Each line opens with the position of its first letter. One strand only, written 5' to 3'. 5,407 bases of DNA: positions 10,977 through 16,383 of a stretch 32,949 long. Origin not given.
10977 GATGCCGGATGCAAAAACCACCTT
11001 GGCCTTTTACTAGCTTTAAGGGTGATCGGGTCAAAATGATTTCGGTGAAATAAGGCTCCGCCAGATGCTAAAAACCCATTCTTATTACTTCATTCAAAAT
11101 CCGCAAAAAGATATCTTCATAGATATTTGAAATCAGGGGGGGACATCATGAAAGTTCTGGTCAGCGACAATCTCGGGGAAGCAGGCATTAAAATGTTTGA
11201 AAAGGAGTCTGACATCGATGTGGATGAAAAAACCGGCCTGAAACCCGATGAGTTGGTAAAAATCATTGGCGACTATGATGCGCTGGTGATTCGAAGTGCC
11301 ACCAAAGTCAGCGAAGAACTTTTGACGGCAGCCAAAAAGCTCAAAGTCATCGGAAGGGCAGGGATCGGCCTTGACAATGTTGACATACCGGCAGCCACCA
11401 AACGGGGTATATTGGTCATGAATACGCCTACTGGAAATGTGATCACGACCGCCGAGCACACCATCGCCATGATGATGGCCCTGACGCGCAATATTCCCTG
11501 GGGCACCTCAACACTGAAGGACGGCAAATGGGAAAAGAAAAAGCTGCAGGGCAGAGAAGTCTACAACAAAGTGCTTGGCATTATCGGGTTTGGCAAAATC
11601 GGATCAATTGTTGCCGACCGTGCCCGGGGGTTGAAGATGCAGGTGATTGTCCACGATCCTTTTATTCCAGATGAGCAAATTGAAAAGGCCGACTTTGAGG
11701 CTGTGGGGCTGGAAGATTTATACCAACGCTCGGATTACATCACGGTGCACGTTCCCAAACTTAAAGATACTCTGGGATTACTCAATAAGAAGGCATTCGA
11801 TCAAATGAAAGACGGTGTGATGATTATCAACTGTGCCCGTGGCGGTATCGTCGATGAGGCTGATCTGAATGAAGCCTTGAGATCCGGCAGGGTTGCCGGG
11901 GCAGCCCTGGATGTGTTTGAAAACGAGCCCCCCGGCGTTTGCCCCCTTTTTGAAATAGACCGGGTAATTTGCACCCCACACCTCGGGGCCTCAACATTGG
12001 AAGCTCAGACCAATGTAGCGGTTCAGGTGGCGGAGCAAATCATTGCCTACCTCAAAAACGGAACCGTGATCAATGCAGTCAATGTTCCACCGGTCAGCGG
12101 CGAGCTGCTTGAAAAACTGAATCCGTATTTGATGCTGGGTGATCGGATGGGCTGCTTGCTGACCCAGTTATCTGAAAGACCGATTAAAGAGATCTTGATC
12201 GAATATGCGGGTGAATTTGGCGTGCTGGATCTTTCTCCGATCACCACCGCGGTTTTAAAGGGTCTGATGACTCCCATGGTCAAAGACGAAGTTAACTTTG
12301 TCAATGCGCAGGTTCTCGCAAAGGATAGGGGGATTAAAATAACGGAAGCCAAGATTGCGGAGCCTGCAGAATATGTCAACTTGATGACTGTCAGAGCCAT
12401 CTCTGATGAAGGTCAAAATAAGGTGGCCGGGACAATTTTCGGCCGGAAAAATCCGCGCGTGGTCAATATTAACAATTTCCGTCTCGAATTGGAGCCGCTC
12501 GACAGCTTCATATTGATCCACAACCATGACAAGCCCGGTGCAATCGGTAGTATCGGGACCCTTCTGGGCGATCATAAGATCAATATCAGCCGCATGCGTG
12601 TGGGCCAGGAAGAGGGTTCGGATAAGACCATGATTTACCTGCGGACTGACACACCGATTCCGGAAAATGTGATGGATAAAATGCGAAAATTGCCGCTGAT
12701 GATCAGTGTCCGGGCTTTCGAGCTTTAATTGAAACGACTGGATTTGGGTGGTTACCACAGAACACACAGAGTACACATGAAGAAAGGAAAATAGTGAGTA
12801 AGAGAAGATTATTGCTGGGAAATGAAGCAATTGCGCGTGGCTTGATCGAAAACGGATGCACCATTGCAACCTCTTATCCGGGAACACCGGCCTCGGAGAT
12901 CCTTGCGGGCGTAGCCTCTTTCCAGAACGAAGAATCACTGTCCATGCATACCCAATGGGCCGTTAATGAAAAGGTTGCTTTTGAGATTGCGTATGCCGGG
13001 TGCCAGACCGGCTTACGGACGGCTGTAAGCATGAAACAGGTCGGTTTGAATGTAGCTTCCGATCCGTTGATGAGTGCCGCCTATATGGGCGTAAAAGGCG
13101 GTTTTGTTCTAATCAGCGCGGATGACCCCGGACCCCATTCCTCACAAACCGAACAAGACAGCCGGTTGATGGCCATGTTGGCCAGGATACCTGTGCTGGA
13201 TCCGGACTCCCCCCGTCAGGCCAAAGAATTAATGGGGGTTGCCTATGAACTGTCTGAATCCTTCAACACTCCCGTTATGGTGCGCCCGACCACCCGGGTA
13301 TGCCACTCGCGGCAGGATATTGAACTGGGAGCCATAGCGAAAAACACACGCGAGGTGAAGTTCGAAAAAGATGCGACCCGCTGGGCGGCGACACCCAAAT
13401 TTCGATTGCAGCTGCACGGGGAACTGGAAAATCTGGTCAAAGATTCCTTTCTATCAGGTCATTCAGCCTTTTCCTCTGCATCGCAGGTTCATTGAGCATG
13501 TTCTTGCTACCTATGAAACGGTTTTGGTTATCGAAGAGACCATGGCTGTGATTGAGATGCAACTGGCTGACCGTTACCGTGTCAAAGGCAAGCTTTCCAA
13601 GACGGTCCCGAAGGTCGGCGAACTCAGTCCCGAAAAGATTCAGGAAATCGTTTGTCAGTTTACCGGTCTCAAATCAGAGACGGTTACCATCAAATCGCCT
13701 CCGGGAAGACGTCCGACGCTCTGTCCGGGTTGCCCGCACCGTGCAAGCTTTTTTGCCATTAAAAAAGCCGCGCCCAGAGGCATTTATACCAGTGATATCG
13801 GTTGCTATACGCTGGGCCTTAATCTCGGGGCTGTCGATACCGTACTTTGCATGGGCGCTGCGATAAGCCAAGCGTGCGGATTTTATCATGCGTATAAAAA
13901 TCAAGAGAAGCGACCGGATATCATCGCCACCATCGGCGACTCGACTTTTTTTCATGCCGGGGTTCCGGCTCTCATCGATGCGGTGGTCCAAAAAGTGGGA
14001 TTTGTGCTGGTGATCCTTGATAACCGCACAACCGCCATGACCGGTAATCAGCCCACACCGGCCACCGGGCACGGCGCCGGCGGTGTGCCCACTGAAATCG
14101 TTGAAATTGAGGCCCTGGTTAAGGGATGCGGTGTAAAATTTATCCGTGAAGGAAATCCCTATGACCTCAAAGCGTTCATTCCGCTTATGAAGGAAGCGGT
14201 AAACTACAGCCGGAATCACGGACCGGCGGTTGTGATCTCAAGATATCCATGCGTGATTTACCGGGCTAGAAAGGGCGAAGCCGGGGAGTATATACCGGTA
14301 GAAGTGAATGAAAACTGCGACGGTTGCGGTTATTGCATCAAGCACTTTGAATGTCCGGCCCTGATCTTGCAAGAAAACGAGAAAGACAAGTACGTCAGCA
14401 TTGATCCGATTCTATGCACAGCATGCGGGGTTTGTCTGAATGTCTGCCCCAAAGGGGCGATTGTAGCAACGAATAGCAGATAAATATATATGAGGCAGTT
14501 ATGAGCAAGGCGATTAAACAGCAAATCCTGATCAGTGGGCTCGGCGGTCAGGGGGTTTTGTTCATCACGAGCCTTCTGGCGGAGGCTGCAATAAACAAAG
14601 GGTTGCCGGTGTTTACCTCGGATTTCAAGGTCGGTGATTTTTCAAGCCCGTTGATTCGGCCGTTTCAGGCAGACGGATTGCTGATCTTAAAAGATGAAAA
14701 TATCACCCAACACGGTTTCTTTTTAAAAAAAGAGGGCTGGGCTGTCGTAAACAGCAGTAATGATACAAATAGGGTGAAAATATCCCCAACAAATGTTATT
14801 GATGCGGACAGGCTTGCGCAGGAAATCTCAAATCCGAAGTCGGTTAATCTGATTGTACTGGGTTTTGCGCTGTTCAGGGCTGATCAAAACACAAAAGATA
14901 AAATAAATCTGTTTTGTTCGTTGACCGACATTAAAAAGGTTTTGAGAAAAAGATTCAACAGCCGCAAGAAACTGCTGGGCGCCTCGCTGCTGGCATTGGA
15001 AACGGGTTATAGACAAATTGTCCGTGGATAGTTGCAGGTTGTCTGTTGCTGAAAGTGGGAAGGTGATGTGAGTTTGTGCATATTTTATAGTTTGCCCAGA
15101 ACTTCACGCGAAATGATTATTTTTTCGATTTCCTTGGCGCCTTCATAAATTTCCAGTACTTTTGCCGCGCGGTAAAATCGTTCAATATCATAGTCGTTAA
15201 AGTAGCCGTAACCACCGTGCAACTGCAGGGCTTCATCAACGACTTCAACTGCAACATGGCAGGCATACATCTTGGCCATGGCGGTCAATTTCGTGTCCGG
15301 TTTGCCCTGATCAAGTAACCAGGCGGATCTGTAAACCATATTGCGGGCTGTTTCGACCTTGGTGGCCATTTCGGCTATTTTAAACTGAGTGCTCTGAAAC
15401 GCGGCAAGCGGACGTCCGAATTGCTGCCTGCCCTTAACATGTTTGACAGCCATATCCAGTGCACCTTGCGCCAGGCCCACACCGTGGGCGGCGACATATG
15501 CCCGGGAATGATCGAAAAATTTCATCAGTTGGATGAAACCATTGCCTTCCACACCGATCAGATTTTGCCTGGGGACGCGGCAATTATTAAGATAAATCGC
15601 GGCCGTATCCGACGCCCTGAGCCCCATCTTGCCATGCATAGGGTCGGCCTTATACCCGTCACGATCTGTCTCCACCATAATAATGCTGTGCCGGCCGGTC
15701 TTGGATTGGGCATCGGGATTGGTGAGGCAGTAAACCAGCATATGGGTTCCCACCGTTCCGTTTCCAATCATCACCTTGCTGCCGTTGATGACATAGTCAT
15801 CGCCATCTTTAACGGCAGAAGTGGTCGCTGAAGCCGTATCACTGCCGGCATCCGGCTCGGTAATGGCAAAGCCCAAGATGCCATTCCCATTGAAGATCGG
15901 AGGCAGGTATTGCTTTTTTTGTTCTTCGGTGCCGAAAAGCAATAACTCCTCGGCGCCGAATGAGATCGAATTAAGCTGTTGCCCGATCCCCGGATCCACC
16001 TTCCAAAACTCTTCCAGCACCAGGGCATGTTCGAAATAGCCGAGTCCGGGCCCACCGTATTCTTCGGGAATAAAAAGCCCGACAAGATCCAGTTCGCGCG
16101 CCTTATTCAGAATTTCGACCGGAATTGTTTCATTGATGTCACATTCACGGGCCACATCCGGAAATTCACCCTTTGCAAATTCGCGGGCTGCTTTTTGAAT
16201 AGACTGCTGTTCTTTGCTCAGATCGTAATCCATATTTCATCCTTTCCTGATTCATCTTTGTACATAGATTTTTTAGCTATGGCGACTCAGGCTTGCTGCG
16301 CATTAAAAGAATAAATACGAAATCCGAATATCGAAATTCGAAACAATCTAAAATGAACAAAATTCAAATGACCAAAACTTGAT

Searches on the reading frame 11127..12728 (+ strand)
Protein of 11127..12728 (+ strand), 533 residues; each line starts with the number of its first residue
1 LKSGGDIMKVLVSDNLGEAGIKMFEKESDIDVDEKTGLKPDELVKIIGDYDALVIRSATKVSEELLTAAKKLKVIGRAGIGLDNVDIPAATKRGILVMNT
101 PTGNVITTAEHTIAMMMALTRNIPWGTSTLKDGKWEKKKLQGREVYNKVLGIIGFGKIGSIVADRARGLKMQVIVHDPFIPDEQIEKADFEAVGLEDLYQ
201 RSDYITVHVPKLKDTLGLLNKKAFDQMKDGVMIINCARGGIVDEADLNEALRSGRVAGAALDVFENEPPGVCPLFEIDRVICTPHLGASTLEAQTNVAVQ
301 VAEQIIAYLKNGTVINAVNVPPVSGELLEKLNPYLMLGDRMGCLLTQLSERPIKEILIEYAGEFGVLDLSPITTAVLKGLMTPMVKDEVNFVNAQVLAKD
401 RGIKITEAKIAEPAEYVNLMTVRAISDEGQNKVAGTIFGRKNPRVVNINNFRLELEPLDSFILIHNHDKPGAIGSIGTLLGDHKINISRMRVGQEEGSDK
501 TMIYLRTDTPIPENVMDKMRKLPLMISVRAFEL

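Call 6: search_protein_families(library=pfam, proteins=[window:11127-12728:+])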
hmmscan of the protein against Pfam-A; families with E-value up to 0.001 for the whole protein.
window:11127-12728:+ (533 aa): 5 families
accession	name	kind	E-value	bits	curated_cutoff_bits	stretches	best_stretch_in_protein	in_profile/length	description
PF02826.25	2-Hacid_dh_C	-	2.1e-59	200.3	25.1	1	113-287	1-178/178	D-isomer specific 2-hydroxyacid dehydrogenase, NAD binding domain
PF00389.36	2-Hacid_dh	-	5.9e-41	139.7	24.6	1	10-319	1-134/134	D-isomer specific 2-hydroxyacid dehydrogenase, catalytic domain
PF19304.4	PGDH_inter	-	2.7e-34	118.3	27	1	330-449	1-119/119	D-3-phosphoglycerate dehydrogenase intervening domain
PF01842.31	ACT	-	7.5e-11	42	27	1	462-523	3-65/66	ACT domain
PF22629.2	ACT_AHAS_ss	-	7.2e-05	23.3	27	1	464-523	3-63/67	AHAS small subunit-like ACT domain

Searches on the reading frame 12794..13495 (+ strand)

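Call 6: search_protein_families(library=pfam, proteins=[window:12794-13495:+])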
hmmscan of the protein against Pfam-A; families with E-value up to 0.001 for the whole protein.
window:12794-13495:+ (233 aa): 1 family
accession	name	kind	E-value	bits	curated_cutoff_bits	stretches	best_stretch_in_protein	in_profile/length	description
PF01855.24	POR_N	-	1.8e-11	44.7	27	1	16-193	2-181/231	Pyruvate flavodoxin/ferredoxin oxidoreductase, thiamine diP-bdg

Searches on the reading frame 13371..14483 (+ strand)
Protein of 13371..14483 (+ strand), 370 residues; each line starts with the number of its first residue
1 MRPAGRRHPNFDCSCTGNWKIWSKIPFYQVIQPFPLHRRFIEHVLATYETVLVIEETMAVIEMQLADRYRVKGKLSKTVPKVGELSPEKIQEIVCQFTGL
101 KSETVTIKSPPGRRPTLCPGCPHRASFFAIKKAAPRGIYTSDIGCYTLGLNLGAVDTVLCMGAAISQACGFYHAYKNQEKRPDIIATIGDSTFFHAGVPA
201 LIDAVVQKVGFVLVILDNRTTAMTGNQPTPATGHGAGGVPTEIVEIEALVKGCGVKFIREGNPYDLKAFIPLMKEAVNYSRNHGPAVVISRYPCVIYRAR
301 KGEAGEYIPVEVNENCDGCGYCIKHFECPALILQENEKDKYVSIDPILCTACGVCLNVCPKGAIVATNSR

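Call 6: search_protein_families(library=pfam, proteins=[window:13371-14483:+])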
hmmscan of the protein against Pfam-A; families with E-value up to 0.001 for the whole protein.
window:13371-14483:+ (370 aa): 9 families
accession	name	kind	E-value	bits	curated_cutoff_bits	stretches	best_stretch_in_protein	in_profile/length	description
PF02775.26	TPP_enzyme_C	-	3.7e-17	62.9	21.9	1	156-288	25-149/151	Thiamine pyrophosphate enzyme, C-terminal TPP binding domain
PF13187.11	Fer4_9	-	9.7e-08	32.4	27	1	315-364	1-52/52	4Fe-4S dicluster domain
PF13237.11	Fer4_10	-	9.2e-07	29.1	25.5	1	310-360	3-53/53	4Fe-4S dicluster domain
PF12838.12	Fer4_7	-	9.3e-07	29.7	27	1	315-363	1-52/52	4Fe-4S dicluster domain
PF00037.32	Fer4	-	5e-06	26.5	21.1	1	343-364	2-23/24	4Fe-4S binding domain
PF12837.12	Fer4_6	-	6e-06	26.4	25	1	342-364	2-24/24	4Fe-4S binding domain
PF12797.12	Fer4_2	-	1.1e-05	25.5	24.5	0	341-360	2-21/22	4Fe-4S binding domain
PF14697.11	Fer4_21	-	0.00011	22.6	35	1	314-364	6-57/59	4Fe-4S dicluster domain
PF13484.11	Fer4_16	-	0.00053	21.1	30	0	349-367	2-20/66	4Fe-4S double cluster binding domain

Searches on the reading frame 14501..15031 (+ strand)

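Call 8: search_protein_families(library=pfam, proteins=[window:14501-15031:+])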
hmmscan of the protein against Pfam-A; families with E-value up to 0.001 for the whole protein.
window:14501-15031:+ (176 aa): 1 family
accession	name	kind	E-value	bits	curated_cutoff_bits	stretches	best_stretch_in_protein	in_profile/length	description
PF01558.24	POR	-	8.2e-15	55.8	27.4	1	40-170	40-172/173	Pyruvate ferredoxin/flavodoxin oxidoreductase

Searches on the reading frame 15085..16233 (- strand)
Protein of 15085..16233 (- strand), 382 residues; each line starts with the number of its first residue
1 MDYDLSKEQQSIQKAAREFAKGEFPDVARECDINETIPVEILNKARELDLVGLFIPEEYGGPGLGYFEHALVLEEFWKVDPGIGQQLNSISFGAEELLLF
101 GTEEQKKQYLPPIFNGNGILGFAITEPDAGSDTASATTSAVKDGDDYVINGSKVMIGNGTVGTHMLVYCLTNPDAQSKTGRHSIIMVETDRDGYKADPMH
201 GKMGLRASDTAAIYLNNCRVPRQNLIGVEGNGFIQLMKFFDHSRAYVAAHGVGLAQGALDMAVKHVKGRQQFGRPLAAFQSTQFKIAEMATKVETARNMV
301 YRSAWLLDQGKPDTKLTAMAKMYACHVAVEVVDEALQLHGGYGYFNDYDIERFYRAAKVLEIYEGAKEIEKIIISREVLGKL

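Call 8: search_protein_families(library=pfam, proteins=[window:15085-16233:-])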
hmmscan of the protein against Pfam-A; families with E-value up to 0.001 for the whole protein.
window:15085-16233:- (382 aa): 4 families
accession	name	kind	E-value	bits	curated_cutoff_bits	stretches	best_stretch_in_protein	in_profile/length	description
PF00441.29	Acyl-CoA_dh_1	-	4.3e-52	176.7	22.4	1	230-378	1-149/150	Acyl-CoA dehydrogenase, C-terminal domain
PF02771.21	Acyl-CoA_dh_N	-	1.8e-29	102.8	22.9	1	6-116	1-112/113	Acyl-CoA dehydrogenase, N-terminal domain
PF08028.16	Acyl-CoA_dh_2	-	2.2e-25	89.9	22.7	1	247-366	3-132/134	Acyl-CoA dehydrogenase, C-terminal domain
PF02770.24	Acyl-CoA_dh_M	-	3.4e-21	75.6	33.3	1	121-218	1-97/97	Acyl-CoA dehydrogenase, middle domain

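Call 41: search_protein_families(library=ncbifam, proteins=[window:15085-16233:-], max_evalue=1e-10)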
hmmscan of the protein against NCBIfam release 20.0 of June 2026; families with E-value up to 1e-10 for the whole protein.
window:15085-16233:- (382 aa): 22 families
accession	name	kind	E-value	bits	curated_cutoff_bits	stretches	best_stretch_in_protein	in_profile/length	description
NF042972.1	AcrlCoAredClosAcrC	equivalog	9.4e-119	396.5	640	1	1-379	1-377/378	acryloyl-CoA reductase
NF045552.1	GlutCoADH_Des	equivalog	3.4e-87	293.1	470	1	1-380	1-381/387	glutaryl-CoA dehydrogenase Acd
NF043006.1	CyhCrbnylCoADH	equivalog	6.5e-81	272.2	650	1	8-379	7-376/380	cyclohexane-1-carbonyl-CoA dehydrogenase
NF042439.1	SulpropCoADesulf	equivalog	7.7e-77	258.6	600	1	13-380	1-372/379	3-sulfinopropanoyl-CoA desulfinase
NF008997.0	PRK12341.1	equivalog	8.8e-77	258.7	537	1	1-380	1-378/382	acyl-CoA dehydrogenase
NF058590.1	AcCoDHFadEBacil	equivalog_domain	8.6e-74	249.1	600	1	4-379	20-411/586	acyl-CoA dehydrogenase FadE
NF053553.1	prodigi_MBC_PigA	equivalog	3e-64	217.5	500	1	1-377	1-378/381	prodigiosin MBC biosynthesis dehydrogenase PigA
NF002885.1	PRK03354.1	equivalog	1.5e-63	215.2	540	1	1-380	1-375/378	crotonobetainyl-CoA dehydrogenase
TIGR03207.1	cyc_hxne_CoA_dh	equivalog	1.9e-63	214.4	575.35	1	5-377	1-370/372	cyclohexanecarboxyl-CoA dehydrogenase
NF045652.1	ProlPCPDhRedW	equivalog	2.9e-61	207.4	650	1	9-377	4-372/376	L-prolyl-[peptidyl-carrier protein] dehydrogenase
NF052270.1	Staph_DH_FadE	equivalog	1.7e-52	178.5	600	1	92-381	112-396/400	acyl-CoA dehydrogenase FadE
TIGR03203.1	pimD_small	equivalog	4.2e-36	124.8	652.7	1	2-362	1-360/378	pimeloyl-CoA dehydrogenase small subunit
NF007000.1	PRK09463.1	subfamily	1.2e-29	103.2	600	1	32-366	66-422/726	acyl-CoA dehydrogenase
TIGR04022.1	sulfur_SfnB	equivalog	6.9e-27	94.3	430.9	1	9-360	7-362/391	SfnB family sulfur acquisition oxidoreductase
NF049984.1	Rv1679_FadE16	equivalog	1.3e-25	90.5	600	1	27-359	15-346/371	Rv1679 family acyl-CoA dehydrogenase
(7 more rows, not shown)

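Call 60: search_solved_structures(query=window:15085-16233:-, max_evalue=1e-60)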
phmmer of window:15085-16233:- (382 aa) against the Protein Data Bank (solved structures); distinct sequences matched with E-value up to 1e-60: 37.
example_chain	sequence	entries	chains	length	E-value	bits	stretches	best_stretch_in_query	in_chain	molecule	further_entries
4l1f_A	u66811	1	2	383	1.5e-90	307.3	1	1-379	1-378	Acyl-CoA dehydrogenase domain protein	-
1ukw_A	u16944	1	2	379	4e-90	305.8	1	1-380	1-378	acyl-CoA dehydrogenase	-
5ol2_C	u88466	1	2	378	8.5e-89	301.5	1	6-379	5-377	Acyl-CoA dehydrogenase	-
3pfd_A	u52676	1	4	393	3.7e-84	286.2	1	4-379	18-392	Acyl-CoA dehydrogenase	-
7szv_A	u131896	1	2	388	2.2e-83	283.6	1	5-377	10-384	Acyl-CoA dehydrogenase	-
5lnx_A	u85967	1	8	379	8.2e-83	281.8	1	6-380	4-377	Acyl-CoA dehydrogenase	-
4u83_A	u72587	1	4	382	8.8e-80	271.8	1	6-376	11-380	Acyl-CoA dehydrogenase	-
9w60_A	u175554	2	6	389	4.9e-79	269.3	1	1-378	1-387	Butyryl CoA dehydrogenase apo protein | Butyryl CoA Dehydrogenase with FAD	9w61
6fah_C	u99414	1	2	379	3.2e-78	266.6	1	6-379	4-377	Caffeyl-CoA reductase-Etf complex subunit CarC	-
1jqi_A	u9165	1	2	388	2.1e-77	264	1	4-379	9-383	short chain acyl-CoA dehydrogenase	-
3mdd_A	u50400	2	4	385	4.1e-77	263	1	2-381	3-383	MEDIUM CHAIN ACYL-COA DEHYDROGENASE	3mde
1udy_A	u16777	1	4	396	4.5e-77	262.9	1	2-381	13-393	Acyl-CoA dehydrogenase, medium-chain specific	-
8i4p_A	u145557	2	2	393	9.9e-77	261.8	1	5-382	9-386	Acyl-CoA dehydrogenase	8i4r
7w0j_A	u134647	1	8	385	2.5e-76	260.4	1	5-380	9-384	Acyl-CoA dehydrogenase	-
1ege_A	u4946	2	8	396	7.2e-75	255.6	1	3-381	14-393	MEDIUM CHAIN ACYL-COA DEHYDROGENASE | Acyl-CoA dehydrogenase, medium-chain specific, mitochondrial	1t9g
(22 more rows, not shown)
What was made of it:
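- The ACAD is related to Bcd and to caffeyl-CoA reductase CarC (call 60).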

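Call 69: find_encoding_contigs(protein=window:15085-16233:-, flank=10000, max_places=4)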
Protein window:15085-16233:- (382 aa): 8 contigs read that carry it; 4 places shown.
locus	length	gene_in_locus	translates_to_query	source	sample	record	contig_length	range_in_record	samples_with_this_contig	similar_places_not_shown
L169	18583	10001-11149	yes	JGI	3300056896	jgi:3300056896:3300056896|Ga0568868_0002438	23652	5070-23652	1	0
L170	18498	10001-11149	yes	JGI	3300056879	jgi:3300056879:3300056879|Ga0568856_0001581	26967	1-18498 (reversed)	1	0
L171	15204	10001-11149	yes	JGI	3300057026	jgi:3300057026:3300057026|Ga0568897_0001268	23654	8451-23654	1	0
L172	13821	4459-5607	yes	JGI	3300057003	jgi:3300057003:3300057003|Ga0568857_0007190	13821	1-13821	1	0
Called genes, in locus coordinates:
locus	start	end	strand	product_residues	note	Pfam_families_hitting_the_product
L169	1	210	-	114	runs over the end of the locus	PF05635:23S_rRNA_IVP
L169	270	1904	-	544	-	PF01642:MM_CoA_mutase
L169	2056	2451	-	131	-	PF02310:B12-binding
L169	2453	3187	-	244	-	PF00392:GntR, PF07729:FCD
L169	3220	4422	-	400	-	PF02515:CoA_transf_3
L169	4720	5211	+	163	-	PF12867:DinB_2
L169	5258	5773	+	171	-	PF04191:PEMT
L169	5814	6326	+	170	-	PF00583:Acetyltransf_1, PF13673:Acetyltransf_10, PF13508:Acetyltransf_7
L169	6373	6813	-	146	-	PF07238:PilZ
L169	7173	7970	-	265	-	PF00378:ECH_1, PF16113:ECH_2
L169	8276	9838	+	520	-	PF01039:Carboxyl_trans, PF03255:ACCA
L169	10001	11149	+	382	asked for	PF02771:Acyl-CoA_dh_N, PF02770:Acyl-CoA_dh_M, PF00441:Acyl-CoA_dh_1, PF08028:Acyl-CoA_dh_2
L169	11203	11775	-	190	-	PF01558:POR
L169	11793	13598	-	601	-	PF01855:POR_N, PF02775:TPP_enzyme_C, PF13237:Fer4_10 (faint), PF12838:Fer4_7 (weak), PF13187:Fer4_9, PF00037:Fer4 (weak)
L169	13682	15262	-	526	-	PF00389:2-Hacid_dh, PF02826:2-Hacid_dh_C, PF19304:PGDH_inter, PF01842:ACT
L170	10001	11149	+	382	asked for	PF02771:Acyl-CoA_dh_N, PF02770:Acyl-CoA_dh_M, PF00441:Acyl-CoA_dh_1, PF08028:Acyl-CoA_dh_2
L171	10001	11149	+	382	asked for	PF02771:Acyl-CoA_dh_N, PF02770:Acyl-CoA_dh_M, PF00441:Acyl-CoA_dh_1, PF08028:Acyl-CoA_dh_2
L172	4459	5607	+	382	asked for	PF02771:Acyl-CoA_dh_N, PF02770:Acyl-CoA_dh_M, PF00441:Acyl-CoA_dh_1, PF08028:Acyl-CoA_dh_2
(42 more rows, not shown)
